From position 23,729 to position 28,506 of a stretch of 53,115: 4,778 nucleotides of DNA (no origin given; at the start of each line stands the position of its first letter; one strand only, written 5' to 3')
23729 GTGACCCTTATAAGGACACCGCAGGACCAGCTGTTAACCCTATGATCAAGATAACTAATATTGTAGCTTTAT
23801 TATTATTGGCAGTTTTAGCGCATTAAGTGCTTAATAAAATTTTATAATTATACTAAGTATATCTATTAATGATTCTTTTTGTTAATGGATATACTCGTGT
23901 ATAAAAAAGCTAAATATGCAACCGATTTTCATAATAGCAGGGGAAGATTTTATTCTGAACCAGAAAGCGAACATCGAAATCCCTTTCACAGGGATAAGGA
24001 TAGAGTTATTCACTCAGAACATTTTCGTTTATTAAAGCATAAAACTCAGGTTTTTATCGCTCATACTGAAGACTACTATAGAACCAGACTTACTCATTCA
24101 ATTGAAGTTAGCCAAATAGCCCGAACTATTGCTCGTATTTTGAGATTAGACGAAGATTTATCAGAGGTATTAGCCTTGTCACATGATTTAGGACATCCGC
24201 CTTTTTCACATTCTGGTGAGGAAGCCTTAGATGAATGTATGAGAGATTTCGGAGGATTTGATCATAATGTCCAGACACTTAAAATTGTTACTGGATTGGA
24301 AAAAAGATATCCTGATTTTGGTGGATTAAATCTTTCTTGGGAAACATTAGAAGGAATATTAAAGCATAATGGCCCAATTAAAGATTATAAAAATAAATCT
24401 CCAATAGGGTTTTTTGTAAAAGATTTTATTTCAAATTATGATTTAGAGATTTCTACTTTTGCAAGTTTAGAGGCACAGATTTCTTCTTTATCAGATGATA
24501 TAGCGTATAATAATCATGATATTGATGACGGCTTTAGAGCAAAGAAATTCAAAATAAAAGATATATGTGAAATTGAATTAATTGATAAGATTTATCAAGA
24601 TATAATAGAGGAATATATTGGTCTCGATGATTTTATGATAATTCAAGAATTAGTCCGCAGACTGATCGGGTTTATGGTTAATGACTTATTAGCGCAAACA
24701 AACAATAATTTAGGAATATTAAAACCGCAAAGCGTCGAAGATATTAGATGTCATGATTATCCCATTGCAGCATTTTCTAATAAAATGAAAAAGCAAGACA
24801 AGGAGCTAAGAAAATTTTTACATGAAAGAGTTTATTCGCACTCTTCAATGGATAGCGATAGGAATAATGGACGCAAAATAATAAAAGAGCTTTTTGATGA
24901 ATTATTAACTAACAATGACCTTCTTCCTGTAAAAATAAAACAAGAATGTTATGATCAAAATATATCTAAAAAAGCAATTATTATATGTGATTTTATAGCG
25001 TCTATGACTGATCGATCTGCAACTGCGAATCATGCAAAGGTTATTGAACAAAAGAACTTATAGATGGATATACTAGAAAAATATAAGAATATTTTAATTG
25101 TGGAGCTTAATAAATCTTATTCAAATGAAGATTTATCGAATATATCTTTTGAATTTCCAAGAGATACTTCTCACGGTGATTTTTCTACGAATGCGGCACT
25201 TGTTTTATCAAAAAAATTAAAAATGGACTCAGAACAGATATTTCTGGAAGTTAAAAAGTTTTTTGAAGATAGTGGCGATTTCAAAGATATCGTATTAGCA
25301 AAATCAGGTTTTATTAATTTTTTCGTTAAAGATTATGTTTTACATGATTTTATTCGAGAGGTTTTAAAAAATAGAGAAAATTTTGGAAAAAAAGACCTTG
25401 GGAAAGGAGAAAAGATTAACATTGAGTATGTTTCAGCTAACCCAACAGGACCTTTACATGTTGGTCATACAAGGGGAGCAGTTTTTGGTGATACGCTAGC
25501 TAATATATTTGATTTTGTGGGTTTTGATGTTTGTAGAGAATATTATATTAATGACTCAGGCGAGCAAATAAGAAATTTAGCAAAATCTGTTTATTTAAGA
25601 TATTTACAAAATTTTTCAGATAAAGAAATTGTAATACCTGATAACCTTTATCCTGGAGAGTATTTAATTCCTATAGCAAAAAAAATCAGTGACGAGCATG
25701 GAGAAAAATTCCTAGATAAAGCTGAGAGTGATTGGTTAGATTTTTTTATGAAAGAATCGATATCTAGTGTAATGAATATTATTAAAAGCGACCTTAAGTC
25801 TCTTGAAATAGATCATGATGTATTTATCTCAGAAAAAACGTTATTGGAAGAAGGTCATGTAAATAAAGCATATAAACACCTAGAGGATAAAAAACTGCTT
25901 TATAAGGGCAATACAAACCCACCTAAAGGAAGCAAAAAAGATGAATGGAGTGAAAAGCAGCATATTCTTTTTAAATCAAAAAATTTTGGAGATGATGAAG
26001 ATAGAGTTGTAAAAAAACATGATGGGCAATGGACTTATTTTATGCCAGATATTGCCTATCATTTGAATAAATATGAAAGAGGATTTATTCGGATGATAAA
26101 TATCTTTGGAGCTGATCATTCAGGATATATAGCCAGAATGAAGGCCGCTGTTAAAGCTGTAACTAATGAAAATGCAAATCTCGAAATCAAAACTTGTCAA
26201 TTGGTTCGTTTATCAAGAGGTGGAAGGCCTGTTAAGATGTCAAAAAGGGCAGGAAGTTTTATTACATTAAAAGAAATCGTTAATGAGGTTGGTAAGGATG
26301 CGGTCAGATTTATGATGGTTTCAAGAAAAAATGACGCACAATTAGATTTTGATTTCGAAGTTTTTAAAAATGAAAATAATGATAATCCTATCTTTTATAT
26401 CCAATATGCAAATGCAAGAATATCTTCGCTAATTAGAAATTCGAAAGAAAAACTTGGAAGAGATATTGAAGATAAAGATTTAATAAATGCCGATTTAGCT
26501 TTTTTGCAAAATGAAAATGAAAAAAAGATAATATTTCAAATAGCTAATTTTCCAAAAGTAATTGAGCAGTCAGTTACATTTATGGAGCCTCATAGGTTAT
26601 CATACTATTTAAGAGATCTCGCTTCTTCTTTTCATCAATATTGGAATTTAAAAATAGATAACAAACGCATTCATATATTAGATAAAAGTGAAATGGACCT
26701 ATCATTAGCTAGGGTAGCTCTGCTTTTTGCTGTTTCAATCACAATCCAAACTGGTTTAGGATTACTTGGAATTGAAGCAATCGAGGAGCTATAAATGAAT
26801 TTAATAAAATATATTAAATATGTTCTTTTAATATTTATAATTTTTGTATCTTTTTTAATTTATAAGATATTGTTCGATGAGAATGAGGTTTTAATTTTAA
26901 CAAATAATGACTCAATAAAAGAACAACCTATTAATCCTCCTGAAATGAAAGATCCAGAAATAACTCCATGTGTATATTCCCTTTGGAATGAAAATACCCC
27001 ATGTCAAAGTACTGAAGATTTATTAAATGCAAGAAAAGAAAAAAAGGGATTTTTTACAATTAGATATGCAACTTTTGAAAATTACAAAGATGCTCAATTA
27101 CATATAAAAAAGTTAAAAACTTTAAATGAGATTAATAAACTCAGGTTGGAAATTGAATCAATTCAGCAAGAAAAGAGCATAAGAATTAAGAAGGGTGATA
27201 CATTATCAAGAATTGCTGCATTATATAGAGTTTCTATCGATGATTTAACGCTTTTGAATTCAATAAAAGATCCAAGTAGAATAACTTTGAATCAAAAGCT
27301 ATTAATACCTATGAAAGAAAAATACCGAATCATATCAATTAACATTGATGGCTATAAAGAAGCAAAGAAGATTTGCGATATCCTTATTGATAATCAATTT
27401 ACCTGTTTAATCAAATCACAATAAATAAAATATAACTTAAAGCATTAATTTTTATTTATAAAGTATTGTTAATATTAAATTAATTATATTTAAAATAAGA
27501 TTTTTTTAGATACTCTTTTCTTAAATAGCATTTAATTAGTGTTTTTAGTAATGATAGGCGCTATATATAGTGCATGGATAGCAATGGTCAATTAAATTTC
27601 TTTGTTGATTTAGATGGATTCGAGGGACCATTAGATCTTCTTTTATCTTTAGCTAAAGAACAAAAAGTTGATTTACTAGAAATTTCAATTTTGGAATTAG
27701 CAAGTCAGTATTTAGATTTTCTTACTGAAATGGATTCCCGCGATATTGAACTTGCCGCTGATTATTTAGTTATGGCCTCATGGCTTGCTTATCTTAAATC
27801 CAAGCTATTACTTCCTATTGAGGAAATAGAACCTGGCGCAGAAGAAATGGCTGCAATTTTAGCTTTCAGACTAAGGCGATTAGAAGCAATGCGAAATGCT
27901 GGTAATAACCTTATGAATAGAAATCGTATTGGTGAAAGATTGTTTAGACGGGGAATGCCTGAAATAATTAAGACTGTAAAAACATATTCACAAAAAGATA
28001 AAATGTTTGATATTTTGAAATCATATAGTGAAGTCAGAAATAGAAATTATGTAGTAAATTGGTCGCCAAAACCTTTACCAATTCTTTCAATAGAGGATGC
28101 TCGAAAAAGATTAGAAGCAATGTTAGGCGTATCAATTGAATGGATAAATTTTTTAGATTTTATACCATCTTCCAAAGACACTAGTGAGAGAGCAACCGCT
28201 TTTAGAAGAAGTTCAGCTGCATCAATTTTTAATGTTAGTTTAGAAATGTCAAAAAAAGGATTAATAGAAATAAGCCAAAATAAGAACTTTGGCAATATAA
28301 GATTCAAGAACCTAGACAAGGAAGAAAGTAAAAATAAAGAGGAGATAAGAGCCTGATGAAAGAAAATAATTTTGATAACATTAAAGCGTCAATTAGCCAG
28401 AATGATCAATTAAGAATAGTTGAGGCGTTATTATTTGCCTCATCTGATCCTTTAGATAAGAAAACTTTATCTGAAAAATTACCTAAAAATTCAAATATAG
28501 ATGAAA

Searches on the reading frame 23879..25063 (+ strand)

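Call 89: search_protein_families(library=pfam, max_evalue=0.001, proteins=[window:23879-25063:+])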
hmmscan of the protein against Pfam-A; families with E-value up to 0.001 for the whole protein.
window:23879-25063:+ (394 aa): 2 families
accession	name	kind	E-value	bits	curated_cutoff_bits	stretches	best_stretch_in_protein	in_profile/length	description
PF13286.11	HD_assoc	-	2.6e-22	79.6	22.2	1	298-386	2-90/91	Phosphohydrolase-associated domain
PF01966.28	HD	-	2.9e-16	60.2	22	1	70-170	1-92/116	HD domain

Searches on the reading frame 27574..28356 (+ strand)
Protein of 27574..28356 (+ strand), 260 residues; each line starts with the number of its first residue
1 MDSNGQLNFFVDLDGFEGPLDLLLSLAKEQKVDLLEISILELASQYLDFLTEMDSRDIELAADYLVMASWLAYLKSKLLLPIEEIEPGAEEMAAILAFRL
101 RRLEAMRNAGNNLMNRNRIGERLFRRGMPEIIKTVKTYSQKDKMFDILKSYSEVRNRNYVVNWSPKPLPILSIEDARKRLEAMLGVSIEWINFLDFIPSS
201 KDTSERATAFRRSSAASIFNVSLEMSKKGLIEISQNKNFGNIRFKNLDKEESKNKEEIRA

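Call 89: search_protein_families(library=pfam, max_evalue=0.001, proteins=[window:27574-28356:+])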
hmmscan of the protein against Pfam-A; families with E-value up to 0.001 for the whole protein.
window:27574-28356:+ (260 aa): 2 families
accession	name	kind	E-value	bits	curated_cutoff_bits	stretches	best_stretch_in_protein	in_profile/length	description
PF02616.19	SMC_ScpA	-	6.1e-16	59.6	24.6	1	26-242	1-227/232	Segregation and condensation protein ScpA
PF04824.21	Rad21_Rec8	-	0.00043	20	22.7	0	207-242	12-47/55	Conserved region of Rad21 / Rec8 like protein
